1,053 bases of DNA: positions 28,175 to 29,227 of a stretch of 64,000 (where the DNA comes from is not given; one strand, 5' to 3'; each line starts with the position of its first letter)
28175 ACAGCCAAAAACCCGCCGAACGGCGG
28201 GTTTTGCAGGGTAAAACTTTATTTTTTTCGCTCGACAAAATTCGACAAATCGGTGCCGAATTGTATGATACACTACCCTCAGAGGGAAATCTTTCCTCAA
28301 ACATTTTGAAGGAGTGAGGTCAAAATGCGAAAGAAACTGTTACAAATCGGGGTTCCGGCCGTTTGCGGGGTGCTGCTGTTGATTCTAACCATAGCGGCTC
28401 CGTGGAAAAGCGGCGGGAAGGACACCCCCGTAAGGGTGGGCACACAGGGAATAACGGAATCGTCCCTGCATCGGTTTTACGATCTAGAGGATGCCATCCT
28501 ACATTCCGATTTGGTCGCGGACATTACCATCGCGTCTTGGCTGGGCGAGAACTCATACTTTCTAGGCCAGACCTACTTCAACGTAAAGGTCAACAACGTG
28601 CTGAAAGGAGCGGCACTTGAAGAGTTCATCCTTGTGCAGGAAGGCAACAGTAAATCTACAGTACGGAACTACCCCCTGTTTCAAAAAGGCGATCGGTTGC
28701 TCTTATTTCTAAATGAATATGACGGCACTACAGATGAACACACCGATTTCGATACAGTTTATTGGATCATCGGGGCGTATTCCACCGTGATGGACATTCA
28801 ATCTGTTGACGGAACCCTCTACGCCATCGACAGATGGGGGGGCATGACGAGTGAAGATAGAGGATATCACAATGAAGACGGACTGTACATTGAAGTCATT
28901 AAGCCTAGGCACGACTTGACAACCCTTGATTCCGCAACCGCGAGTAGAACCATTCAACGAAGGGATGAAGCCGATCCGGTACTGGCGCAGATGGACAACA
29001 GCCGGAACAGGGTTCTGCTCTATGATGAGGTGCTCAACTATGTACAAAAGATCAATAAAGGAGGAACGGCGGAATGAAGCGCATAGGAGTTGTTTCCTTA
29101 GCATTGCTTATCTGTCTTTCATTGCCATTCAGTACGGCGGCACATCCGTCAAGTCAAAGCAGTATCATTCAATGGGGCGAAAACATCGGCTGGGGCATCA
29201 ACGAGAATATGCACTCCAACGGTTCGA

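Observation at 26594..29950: Tandemly duplicated, self-contained two-gene cassette: membrane-anchored protein plus snapalysin-like metzincin (possible protease/cognate-partner pairs)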

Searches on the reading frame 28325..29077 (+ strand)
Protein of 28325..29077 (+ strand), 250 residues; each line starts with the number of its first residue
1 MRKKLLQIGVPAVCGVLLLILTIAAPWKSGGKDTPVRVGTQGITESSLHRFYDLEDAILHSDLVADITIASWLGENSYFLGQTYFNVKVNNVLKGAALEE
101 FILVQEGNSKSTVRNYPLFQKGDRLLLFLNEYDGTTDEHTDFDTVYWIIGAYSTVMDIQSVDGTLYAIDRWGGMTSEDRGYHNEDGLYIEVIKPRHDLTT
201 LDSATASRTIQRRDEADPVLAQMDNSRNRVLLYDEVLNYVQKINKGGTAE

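Call 3: search_protein_families(library=pfam, proteins=[window:28325-29077:+], max_evalue=1)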
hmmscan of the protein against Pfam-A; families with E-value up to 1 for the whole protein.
window:28325-29077:+ (250 aa): 0 families

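Call 4: search_protein_families(library=ncbifam, proteins=[window:28325-29077:+], max_evalue=1)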
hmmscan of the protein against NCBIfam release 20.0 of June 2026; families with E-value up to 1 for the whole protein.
window:28325-29077:+ (250 aa): 1 family
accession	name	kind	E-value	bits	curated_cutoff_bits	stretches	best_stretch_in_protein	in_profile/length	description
NF041927.1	Xrt_dep_XDP1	equivalog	0.042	13.8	125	1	65-160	122-192/242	exosortase-dependent surface protein XDP1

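Call 9: find_homologous_proteins(query=window:28325-29077:+)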
Query window:28325-29077:+ (250 aa): 8 proteins with E <= 0.001 among 508 candidates.
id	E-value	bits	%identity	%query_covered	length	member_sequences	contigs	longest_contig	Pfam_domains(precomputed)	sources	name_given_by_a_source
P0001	7.2e-164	561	100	100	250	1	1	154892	-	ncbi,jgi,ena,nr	ncbi:MAG: hypothetical protein FWG31_00400 [Oscillospiraceae bacterium]|nr:hypothetical protein [Osc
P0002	3.4e-126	437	79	100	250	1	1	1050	-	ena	-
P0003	6.5e-93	329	63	100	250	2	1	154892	-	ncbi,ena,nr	ncbi:MAG: hypothetical protein FWG31_00390 [Oscillospiraceae bacterium]|nr:hypothetical protein [Osc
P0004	1.3e-91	324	61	100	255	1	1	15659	-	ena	-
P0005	6.6e-55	204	46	97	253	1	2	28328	-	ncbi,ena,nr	ncbi:MAG: hypothetical protein FWG31_09055 [Oscillospiraceae bacterium]|nr:hypothetical protein [Osc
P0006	9.8e-55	204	45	97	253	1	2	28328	-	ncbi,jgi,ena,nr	ncbi:MAG: hypothetical protein FWG31_09045 [Oscillospiraceae bacterium]|nr:hypothetical protein [Osc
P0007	3.5e-49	185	43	97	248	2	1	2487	-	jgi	-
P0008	4.4e-22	97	39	58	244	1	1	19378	-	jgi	-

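Call 12: find_encoding_contigs(protein=P0005, flank=6000, max_places=3)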
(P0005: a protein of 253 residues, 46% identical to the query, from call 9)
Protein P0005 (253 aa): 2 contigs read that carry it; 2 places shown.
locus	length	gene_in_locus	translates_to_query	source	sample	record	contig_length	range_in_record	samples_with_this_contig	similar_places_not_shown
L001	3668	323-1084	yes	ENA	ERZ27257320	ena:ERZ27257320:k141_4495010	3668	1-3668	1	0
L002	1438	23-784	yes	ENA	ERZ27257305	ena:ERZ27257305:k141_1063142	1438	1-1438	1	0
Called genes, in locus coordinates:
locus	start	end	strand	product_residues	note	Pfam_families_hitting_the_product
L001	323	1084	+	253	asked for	-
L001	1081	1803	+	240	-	-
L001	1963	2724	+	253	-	-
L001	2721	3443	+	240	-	-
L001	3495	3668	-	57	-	?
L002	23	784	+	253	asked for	-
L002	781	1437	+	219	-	?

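Call 13: find_encoding_contigs(protein=P0004, flank=6000, max_places=3)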
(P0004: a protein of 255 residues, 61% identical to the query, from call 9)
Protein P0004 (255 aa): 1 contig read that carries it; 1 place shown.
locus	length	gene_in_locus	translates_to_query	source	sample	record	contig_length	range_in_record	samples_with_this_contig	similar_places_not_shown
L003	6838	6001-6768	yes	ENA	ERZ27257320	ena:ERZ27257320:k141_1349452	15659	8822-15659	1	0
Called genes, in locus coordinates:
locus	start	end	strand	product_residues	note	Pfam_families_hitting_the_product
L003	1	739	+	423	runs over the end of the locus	PF07454:SpoIIP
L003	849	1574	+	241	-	-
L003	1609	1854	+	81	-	-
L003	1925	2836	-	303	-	-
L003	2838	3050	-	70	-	PF13560:HTH_31 (weak), PF01381:HTH_3, PF13443:HTH_26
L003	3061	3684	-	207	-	-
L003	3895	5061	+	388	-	PF03977:OAD_beta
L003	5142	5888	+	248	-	-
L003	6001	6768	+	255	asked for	-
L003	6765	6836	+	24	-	?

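Call 14: find_encoding_contigs(protein=P0008, flank=6000, max_places=3)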
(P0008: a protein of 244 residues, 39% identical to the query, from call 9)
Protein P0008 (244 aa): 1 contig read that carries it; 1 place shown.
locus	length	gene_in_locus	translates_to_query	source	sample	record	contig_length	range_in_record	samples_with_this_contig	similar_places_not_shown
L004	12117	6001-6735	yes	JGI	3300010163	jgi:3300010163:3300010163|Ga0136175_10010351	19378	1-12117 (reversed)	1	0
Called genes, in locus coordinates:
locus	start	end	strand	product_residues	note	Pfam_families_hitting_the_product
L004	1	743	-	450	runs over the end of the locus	PF00501:AMP-binding, PF13193:AMP-binding_C (weak)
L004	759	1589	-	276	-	PF04294:VanW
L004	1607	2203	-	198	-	PF01195:Pept_tRNA_hydro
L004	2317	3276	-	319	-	PF13793:Pribosyltran_N, PF00156:Pribosyltran, PF14572:Pribosyl_synth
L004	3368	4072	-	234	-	PF25084:LbH_EIF2B, PF00132:Hexapep, PF14602:Hexapep_2 (faint), PF00132:Hexapep, PF25087:GMPPB_C, PF00132:Hexapep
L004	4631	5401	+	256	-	-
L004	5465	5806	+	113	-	-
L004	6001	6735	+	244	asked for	-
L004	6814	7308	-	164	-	PF01966:HD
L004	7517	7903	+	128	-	PF00392:GntR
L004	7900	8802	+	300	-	PF00005:ABC_tran, PF13304:AAA_21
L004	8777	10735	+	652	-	-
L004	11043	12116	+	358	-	?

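Call 22: find_homologous_proteins(query=A1, max_evalue=0.001)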
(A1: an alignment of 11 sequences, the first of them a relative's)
Query A1 (11 sequences) (250 aa, profile of the alignment): 27 proteins with E <= 0.001 among 4702 candidates.
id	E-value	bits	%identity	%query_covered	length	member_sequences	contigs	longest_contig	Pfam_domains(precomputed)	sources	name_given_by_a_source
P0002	6.1e-109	381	79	100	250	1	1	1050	-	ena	-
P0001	7.4e-107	374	100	100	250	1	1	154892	-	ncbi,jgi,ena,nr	ncbi:MAG: hypothetical protein FWG31_00400 [Oscillospiraceae bacterium]|nr:hypothetical protein [Osc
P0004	1.4e-105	370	61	100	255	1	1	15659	-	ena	-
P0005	3.2e-103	362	46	97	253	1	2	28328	-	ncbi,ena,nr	ncbi:MAG: hypothetical protein FWG31_09055 [Oscillospiraceae bacterium]|nr:hypothetical protein [Osc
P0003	6.3e-103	361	63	100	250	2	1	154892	-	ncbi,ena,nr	ncbi:MAG: hypothetical protein FWG31_00390 [Oscillospiraceae bacterium]|nr:hypothetical protein [Osc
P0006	2.2e-102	360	45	97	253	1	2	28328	-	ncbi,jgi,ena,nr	ncbi:MAG: hypothetical protein FWG31_09045 [Oscillospiraceae bacterium]|nr:hypothetical protein [Osc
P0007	1.3e-101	357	43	97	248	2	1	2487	-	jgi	-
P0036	2.2e-73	265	29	89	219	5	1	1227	-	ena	-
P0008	5.5e-71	257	39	58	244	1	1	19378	-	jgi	-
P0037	3.0e-68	248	29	91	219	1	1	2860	-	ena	-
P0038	6.0e-67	243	39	96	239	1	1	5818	-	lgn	-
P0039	1.2e-63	233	30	90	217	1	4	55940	-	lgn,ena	-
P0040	4.4e-62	227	34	63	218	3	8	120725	-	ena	-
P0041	1.3e-54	203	33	56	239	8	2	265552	-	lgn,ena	-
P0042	7.5e-47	178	31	68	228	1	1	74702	-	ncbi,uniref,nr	ncbi:hypothetical protein CLHUN_38030 [Ruminiclostridium hungatei]|uniref:Lipoprotein n=1 Tax=Rumini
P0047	3.4e-45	172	36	56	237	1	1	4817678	-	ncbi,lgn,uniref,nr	ncbi:hypothetical protein EHE19_018100 [Ruminiclostridium herbifermentans]|uniref:Lipoprotein n=1 Ta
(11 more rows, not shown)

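Call 23: find_encoding_contigs(protein=P0047, flank=5000, max_places=2)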
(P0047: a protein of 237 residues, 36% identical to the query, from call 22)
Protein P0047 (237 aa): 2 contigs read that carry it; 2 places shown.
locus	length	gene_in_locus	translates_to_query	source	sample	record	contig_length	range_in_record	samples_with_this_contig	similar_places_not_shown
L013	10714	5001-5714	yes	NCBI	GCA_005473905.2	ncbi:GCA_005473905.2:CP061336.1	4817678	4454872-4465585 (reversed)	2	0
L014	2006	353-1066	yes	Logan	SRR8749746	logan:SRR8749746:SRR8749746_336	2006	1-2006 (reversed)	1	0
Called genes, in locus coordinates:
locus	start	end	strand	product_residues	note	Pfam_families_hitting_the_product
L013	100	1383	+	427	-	-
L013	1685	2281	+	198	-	PF00239:Resolvase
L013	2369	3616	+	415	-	PF07282:Cas12f1-like_TNB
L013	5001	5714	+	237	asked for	-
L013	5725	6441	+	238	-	-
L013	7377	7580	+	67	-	-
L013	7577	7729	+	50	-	-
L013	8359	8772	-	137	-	-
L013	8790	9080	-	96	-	-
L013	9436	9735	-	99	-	-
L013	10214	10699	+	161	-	-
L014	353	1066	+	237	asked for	-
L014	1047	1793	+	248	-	-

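Call 24: find_encoding_contigs(protein=P0042, flank=5000, max_places=2)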
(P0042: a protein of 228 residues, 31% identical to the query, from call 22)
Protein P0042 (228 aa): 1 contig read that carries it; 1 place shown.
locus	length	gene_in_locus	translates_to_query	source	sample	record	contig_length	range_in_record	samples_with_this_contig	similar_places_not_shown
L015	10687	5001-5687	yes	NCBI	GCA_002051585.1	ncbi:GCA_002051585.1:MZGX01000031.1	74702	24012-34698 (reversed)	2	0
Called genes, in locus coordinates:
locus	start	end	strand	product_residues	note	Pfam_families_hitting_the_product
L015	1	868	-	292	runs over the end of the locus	PF00528:BPD_transp_1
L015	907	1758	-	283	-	PF00528:BPD_transp_1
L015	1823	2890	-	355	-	PF01547:SBP_bac_1, PF13531:SBP_bac_11, PF13343:SBP_bac_6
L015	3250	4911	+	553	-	PF03629:SASA, PF00404:Dockerin_1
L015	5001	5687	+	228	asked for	-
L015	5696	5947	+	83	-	-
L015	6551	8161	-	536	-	PF00150:Cellulase, PF00404:Dockerin_1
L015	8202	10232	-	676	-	PF18370:RGI_lyase, PF13517:FG-GAP_3 (faint), PF21348:RGL11_C, PF01839:FG-GAP (faint), PF00404:Dockerin_1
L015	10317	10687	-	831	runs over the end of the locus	PF15902:Sortilin-Vps10 (weak), PF24316:Tli3 (faint), PF02012:BNR (faint), PF00404:Dockerin_1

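Call 39: predict_structure(alignment_id=A2)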
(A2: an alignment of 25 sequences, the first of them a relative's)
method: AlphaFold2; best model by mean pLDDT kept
length: 250 residues; sequences in the alignment: 25
mean_pLDDT: 77.9   pTM: 0.77
mean pLDDT of the five models: 77.9, 77.0, 76.2, 75.9, 74.4
residues with pLDDT >= 90: 107; 70-90: 74; 50-70: 25; < 50: 44
segments of 3 or more residues with pLDDT < 50: 1-30, 186-194
pLDDT, mean of each block of 10 residues (from residue 1): 40 42 37 84 72 89 97 85 94 94 92 89 96 61 84 91 94 71 46 57 87 91 82 93 75
secondary structure, 60 per line:
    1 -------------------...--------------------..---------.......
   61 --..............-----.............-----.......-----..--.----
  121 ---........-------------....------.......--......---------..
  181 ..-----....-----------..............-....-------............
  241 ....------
elements in order: H54-60 E63-76 E82-94 E100-106 E124-131 E145-148 E155-161 E164-169 E179-182 E188-191 H203-216 H218-221 E229-232 H233-244

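Call 44: search_protein_representatives(alignment_id=A2)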
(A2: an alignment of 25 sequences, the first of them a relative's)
Query: 25 sequences, 224 profile positions. Proteins with E-value up to 0.001 (for the whole library): 822; up to 1e-10: 493; up to 1e-30: 172. The best 150 are listed.
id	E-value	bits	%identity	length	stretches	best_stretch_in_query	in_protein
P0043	9.2e-84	296.5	-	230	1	1-224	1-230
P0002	2.4e-77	275.5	-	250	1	1-221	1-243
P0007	1.5e-74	266.4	-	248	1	3-222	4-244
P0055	2.0e-65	236.5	-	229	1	1-221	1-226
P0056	1.3e-62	227.3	-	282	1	1-221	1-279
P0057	1.7e-61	223.6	-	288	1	24-218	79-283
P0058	3.7e-60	219.3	-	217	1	1-223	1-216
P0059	6.1e-60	218.6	-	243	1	1-224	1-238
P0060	1.2e-59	217.6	-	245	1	2-218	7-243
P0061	9.4e-59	214.7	-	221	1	2-220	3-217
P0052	7.5e-58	211.7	-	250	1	1-222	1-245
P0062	4.3e-57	209.3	-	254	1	7-220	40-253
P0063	4.7e-56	205.9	-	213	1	1-221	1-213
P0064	3.2e-55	203.1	-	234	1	7-220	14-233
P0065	9.1e-55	201.7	-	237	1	3-221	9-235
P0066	2.4e-54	200.3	-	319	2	21-219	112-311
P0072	1.0e-52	195.0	-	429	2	1-218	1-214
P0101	3.4e-45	170.3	-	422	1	26-216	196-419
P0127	2.5e-41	157.7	-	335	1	24-221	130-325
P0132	9.7e-41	155.8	-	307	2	1-217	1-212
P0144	5.5e-39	150.1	-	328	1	1-220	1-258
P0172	1.3e-36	142.3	-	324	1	20-220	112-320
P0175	3.9e-36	140.7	-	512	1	14-218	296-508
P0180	9.6e-36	139.4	-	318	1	3-200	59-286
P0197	3.4e-34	134.4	-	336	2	47-172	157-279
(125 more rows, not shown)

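Call 45: search_protein_families(library=pfam, proteins=[P0175, P0101, P0072, P0127, P0172, P0066, P0197, P0132, P0144, P0180], max_evalue=0.01)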
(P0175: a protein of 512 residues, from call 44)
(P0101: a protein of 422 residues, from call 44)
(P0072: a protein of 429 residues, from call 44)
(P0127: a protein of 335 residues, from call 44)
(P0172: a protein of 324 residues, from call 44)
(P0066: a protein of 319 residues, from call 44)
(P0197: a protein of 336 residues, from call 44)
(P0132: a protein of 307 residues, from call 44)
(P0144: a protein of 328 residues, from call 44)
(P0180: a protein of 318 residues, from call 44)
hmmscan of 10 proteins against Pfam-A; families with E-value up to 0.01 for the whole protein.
P0175 (512 aa): 1 family
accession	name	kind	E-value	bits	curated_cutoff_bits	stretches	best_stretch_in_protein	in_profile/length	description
PF05569.17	Peptidase_M56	-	4.2e-37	128.3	31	1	3-272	5-294/296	BlaR1 peptidase M56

P0101 (422 aa): 0 families

P0072 (429 aa): 0 families

P0127 (335 aa): 0 families

P0172 (324 aa): 0 families

P0066 (319 aa): 0 families

P0197 (336 aa): 0 families

P0132 (307 aa): 0 families

P0144 (328 aa): 0 families

P0180 (318 aa): 0 families

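Call 55: search_solved_structures(query=A2, max_evalue=10, show_alignments=5)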
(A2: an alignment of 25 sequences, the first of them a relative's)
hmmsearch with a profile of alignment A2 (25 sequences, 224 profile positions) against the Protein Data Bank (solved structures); distinct sequences matched with E-value up to 10: 0.

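Call 63: list_cluster_members(proteins=[P0055, P0056, P0057, P0058, P0059, P0060, P0062, P0066, P0072, P0175])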
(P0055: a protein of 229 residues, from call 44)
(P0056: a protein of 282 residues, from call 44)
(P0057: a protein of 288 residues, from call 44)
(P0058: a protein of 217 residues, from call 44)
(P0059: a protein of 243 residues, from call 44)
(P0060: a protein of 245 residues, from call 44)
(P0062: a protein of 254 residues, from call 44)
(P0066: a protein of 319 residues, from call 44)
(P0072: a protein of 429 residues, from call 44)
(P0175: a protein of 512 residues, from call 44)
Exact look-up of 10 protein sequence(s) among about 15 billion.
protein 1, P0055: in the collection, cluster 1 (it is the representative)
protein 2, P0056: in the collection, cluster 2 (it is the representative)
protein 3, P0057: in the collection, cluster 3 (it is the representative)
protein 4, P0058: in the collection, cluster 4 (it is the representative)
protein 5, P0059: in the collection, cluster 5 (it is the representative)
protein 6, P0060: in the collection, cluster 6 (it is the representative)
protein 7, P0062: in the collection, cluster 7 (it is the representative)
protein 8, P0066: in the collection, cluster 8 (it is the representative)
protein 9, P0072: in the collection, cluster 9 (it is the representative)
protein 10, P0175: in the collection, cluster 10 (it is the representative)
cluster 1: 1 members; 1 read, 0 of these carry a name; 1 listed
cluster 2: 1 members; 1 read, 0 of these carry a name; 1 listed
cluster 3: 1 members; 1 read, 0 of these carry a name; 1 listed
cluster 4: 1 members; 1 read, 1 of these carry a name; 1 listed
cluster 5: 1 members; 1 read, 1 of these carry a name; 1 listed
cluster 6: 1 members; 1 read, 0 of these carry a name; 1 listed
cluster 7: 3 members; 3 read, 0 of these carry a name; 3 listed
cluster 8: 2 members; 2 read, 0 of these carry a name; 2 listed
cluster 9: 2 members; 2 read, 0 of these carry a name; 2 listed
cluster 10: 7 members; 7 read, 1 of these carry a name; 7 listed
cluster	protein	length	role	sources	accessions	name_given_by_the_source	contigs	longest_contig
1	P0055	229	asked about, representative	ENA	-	-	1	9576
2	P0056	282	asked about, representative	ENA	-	-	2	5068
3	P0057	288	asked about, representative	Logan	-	-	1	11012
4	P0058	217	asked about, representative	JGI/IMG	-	hypothetical protein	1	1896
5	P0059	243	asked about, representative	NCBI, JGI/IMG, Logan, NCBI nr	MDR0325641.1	MAG: hypothetical protein LBI19_06075 [Oscillospiraceae bacterium] | hypothetical protein | hypothetical protein [Oscillospiraceae bacterium]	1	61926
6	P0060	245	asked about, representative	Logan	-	-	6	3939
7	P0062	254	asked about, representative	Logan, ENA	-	-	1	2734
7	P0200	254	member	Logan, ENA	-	-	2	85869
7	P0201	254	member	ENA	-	-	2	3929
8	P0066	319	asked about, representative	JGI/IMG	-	-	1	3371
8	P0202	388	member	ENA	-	-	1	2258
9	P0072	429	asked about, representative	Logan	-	-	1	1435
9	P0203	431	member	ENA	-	-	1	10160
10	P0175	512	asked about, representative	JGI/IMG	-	-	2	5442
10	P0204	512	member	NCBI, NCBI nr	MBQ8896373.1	MAG: M56 family metallopeptidase [Clostridia bacterium] | M56 family metallopeptidase [Clostridia bacterium]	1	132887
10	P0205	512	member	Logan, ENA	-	-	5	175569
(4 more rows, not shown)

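Call 64: find_encoding_contigs(protein=P0059, flank=4000, max_places=2)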
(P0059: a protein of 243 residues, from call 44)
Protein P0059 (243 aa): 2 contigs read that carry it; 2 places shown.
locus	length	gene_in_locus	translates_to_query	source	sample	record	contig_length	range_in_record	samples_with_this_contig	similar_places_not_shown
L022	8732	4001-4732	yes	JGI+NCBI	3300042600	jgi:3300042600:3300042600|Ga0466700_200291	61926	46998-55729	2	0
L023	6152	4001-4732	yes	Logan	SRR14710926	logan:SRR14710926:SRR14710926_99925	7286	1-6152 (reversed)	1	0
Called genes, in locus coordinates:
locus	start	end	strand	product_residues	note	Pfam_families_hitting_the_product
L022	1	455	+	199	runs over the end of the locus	PF01944:SpoIIM (weak)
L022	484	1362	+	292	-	PF02899:Phage_int_SAM_1, PF13495:Phage_int_SAM_4 (weak), PF00589:Phage_integrase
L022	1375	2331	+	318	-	PF04854:DUF624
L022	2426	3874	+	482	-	-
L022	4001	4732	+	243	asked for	-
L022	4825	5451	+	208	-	PF02031:Peptidase_M7 (weak)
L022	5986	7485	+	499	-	PF00474:SSF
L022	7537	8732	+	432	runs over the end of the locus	PF00501:AMP-binding, PF14535:AMP-binding_C_2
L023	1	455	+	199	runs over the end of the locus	PF01944:SpoIIM (weak)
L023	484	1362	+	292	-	PF02899:Phage_int_SAM_1, PF13495:Phage_int_SAM_4 (weak), PF00589:Phage_integrase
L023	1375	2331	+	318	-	PF04854:DUF624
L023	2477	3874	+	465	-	-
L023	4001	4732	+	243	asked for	-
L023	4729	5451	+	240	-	PF02031:Peptidase_M7 (weak)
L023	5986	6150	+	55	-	?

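Call 65: find_encoding_contigs(protein=P0200, flank=4000, max_places=2)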
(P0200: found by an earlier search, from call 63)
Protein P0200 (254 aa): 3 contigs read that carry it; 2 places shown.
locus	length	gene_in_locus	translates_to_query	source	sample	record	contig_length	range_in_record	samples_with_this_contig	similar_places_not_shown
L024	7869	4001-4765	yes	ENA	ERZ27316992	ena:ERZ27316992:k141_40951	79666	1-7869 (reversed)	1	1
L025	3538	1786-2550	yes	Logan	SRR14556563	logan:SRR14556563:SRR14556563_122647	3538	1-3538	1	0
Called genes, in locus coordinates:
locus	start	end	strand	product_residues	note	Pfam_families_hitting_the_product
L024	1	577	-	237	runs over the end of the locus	PF13315:DUF4085 (weak)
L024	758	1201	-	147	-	PF01281:Ribosomal_L9_N, PF03948:Ribosomal_L9_C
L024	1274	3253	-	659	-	PF24898:GGDEF_GdpP, PF01368:DHH, PF02272:DHHA1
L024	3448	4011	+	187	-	PF07638:Sigma70_ECF (faint), PF04542:Sigma70_r2, PF08281:Sigma70_r4_2 (weak)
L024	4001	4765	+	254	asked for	-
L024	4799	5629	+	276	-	-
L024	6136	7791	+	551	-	PF00753:Lactamase_B, PF12706:Lactamase_B_2 (weak), PF22505:RNase_J_b_CASP, PF07521:RMMBL, PF17770:RNase_J_C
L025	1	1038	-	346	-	?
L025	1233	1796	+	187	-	PF07638:Sigma70_ECF (faint), PF04542:Sigma70_r2, PF08281:Sigma70_r4_2 (weak)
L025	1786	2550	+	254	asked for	-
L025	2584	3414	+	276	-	-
